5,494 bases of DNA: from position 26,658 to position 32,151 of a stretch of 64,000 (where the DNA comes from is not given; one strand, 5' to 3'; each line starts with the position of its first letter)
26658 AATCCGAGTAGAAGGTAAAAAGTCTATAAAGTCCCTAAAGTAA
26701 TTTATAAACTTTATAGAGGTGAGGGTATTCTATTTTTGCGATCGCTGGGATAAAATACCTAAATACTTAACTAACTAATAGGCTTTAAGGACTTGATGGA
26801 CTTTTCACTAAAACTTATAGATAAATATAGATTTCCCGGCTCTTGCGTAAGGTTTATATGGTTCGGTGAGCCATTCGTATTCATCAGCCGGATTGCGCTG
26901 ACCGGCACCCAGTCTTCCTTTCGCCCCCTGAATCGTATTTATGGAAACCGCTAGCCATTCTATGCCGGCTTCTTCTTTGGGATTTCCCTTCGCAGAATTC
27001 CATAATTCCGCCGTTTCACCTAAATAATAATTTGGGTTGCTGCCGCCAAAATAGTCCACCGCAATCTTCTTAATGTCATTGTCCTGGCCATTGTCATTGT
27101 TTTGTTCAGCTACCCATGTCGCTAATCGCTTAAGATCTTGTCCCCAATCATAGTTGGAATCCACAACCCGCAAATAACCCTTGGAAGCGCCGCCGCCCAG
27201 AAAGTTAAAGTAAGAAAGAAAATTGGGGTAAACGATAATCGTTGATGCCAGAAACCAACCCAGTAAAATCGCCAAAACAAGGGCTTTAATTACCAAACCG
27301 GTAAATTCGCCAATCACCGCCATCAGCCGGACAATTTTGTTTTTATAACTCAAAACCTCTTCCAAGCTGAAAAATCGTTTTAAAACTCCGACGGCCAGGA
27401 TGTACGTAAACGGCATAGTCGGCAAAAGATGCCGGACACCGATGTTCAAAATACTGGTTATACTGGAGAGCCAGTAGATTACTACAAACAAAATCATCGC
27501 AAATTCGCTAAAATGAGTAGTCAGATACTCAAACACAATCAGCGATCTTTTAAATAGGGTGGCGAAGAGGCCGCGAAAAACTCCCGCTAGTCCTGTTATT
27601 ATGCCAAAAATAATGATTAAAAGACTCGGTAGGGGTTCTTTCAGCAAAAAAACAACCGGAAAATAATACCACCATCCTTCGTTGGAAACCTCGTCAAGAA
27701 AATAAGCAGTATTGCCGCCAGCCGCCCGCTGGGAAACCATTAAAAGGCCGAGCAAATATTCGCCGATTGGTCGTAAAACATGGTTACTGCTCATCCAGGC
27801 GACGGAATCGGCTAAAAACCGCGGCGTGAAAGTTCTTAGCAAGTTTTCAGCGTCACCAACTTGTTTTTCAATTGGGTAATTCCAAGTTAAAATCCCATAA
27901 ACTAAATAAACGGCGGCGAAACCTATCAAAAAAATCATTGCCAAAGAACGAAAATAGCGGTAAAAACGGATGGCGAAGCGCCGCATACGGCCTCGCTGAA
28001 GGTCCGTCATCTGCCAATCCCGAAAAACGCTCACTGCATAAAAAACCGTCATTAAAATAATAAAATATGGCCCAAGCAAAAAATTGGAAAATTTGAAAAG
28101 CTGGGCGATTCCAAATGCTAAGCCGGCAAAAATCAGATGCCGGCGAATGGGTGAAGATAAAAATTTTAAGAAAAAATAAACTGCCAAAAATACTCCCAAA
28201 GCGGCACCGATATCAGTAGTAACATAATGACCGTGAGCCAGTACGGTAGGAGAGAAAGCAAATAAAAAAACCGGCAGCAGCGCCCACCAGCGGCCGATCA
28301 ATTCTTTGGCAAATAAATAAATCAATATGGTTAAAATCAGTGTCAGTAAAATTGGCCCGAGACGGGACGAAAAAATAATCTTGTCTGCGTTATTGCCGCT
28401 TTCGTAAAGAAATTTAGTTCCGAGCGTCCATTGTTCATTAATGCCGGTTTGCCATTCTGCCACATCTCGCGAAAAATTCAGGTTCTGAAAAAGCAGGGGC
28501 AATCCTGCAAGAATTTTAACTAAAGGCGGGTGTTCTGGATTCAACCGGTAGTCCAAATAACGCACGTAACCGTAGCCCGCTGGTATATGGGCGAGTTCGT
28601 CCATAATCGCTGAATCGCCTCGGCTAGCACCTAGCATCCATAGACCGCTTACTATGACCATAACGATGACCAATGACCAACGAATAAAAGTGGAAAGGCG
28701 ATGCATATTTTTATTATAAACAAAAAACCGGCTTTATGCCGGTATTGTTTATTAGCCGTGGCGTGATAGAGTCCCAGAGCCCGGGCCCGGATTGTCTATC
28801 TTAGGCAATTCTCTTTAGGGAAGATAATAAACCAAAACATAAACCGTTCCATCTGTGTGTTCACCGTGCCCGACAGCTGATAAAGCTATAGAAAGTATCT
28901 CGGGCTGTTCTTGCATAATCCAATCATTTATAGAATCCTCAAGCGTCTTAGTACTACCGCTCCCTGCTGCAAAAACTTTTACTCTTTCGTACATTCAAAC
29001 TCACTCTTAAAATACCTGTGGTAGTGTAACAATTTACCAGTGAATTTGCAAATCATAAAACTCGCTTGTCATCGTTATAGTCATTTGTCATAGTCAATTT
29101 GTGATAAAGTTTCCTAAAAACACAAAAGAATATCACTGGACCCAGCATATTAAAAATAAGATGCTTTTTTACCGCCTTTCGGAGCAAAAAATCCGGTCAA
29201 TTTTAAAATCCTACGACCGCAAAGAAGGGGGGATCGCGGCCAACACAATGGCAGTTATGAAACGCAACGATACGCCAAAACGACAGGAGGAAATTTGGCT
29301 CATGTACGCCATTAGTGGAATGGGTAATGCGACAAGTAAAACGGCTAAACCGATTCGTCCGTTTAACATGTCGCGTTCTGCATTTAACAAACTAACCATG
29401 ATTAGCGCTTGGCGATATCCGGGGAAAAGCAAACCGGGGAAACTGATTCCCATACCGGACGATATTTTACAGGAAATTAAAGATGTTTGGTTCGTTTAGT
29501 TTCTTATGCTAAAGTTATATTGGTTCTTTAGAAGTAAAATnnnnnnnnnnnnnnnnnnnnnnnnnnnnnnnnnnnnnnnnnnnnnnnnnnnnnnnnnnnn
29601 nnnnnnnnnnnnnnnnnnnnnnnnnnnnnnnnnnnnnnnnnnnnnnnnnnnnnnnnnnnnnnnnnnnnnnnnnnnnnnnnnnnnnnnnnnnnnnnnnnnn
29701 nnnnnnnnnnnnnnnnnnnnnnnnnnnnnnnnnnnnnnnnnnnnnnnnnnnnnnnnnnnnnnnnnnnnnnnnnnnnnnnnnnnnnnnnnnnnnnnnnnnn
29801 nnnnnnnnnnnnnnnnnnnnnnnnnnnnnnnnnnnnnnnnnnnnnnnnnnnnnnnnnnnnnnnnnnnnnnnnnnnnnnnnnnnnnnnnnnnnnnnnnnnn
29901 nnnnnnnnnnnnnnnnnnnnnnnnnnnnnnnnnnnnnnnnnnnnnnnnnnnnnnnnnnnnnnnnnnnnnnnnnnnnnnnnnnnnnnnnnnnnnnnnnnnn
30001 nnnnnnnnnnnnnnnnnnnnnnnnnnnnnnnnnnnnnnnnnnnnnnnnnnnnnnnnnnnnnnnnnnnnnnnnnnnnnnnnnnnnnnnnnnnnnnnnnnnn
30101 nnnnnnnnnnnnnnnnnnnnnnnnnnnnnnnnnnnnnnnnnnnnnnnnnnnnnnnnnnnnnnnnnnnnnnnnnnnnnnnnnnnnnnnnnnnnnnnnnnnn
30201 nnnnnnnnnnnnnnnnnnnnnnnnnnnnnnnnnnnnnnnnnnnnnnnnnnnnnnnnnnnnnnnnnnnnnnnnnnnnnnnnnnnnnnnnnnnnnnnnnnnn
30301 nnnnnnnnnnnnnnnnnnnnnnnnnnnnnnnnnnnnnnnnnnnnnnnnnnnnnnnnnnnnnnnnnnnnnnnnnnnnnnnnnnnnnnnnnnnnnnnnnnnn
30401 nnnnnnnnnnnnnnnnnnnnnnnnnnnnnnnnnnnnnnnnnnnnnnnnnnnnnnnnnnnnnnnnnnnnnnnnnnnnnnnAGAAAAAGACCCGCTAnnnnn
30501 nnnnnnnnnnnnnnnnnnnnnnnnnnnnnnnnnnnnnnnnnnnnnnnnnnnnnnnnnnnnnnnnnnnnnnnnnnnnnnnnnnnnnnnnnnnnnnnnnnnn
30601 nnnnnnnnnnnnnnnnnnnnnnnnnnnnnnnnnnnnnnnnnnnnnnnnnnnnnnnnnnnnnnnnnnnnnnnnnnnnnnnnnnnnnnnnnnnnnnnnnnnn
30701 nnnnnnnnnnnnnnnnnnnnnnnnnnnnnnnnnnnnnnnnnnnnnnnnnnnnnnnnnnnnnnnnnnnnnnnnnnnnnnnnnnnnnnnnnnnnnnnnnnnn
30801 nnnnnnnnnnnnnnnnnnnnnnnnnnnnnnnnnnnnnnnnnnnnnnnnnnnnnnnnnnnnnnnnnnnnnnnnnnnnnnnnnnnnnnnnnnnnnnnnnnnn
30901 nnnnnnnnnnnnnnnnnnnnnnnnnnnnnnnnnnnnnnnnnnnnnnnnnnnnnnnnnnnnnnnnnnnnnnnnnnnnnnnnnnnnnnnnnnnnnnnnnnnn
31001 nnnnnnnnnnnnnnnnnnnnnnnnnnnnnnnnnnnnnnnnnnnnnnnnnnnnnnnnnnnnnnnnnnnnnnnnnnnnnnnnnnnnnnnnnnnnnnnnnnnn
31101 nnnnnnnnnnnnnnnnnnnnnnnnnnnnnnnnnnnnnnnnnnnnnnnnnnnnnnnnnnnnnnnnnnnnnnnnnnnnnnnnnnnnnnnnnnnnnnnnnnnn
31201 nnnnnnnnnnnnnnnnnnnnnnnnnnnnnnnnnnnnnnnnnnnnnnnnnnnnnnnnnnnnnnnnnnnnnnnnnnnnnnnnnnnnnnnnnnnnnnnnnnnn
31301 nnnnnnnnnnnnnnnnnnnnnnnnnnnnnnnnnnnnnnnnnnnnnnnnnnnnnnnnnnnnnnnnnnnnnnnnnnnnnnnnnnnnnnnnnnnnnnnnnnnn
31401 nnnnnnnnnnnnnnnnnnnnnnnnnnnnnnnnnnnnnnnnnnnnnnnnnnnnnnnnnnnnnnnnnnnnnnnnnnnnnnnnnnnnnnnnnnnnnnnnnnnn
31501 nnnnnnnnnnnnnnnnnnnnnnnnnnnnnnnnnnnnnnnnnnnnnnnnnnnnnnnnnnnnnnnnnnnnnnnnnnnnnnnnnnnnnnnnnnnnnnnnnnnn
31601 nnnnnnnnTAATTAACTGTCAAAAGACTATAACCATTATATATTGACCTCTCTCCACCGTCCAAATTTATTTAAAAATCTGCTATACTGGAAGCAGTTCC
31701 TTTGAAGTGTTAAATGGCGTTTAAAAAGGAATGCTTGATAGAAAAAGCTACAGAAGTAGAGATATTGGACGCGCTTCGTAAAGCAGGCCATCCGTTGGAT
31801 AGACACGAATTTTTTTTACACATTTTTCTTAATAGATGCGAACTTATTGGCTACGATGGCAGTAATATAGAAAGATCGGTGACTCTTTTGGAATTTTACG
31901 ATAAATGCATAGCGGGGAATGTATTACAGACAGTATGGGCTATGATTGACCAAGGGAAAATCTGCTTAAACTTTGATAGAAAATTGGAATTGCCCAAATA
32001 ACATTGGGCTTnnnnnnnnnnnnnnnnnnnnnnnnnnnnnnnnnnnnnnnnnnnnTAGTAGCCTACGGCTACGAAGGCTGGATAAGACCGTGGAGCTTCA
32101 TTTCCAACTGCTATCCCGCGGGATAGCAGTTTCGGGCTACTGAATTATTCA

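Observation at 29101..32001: Small accessory block: higher-GC Cys/His-rich 'deaminase-like' gene next to a P-loop-CYTH fusion, bracketed by repeat elements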

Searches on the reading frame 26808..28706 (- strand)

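Call 3: search_protein_families(library=pfam, proteins=[window:26808-28706:-], max_evalue=1)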
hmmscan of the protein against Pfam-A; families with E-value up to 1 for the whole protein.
window:26808-28706:- (632 aa): 2 families
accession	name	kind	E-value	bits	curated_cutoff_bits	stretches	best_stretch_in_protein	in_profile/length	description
PF13231.12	PMT_2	-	2.4e-13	51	26.1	1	111-218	21-128/160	Dolichyl-phosphate-mannose-protein mannosyltransferase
PF02366.24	PMT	-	4.3e-08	33.4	22.7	1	111-261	82-228/245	Dolichyl-phosphate-mannose-protein mannosyltransferase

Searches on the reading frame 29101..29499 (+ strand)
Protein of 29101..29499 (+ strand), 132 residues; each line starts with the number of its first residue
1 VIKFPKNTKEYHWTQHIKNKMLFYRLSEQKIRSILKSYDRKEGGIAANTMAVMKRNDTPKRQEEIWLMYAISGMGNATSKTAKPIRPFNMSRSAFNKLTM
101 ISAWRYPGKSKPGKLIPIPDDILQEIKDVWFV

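Call 3: search_protein_families(library=pfam, proteins=[window:29101-29499:+], max_evalue=1)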
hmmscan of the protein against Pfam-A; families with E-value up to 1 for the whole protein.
window:29101-29499:+ (132 aa): 0 families

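Call 4: search_protein_families(library=ncbifam, proteins=[window:29101-29499:+], max_evalue=1)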
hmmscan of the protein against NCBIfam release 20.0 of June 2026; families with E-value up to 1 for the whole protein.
window:29101-29499:+ (132 aa): 0 families

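Call 5: search_protein_families(library=padloc, proteins=[window:29101-29499:+], max_evalue=1)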
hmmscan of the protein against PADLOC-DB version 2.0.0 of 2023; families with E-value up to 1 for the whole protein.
window:29101-29499:+ (132 aa): 0 families

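Call 92: search_protein_families(library=phrogs, proteins=[window:29101-29499:+], max_evalue=0.01)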
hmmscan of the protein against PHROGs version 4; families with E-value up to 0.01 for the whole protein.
window:29101-29499:+ (132 aa): 0 families

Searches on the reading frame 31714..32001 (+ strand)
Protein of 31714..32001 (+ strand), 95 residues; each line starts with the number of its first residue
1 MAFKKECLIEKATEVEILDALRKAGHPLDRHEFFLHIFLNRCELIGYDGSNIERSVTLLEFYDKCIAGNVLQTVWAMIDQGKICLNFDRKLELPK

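Call 3: search_protein_families(library=pfam, proteins=[window:31714-32001:+], max_evalue=1)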
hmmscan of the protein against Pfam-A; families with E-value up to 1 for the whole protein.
window:31714-32001:+ (95 aa): 0 families

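Call 4: search_protein_families(library=ncbifam, proteins=[window:31714-32001:+], max_evalue=1)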
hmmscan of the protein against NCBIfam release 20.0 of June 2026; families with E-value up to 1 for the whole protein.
window:31714-32001:+ (95 aa): 0 families

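Call 5: search_protein_families(library=padloc, proteins=[window:31714-32001:+], max_evalue=1)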
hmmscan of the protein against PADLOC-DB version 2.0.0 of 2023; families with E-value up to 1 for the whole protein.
window:31714-32001:+ (95 aa): 0 families

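Call 90: search_dna_similar(query=window:31714-31998:+, collection=phages, mode=protein, max_evalue=0.01, max_rows=5)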
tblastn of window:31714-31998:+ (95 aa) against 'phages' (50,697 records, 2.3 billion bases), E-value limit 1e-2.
No match.

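Call 92: search_protein_families(library=phrogs, proteins=[window:31714-32001:+], max_evalue=0.01)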
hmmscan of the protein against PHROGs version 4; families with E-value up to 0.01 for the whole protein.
window:31714-32001:+ (95 aa): 0 families
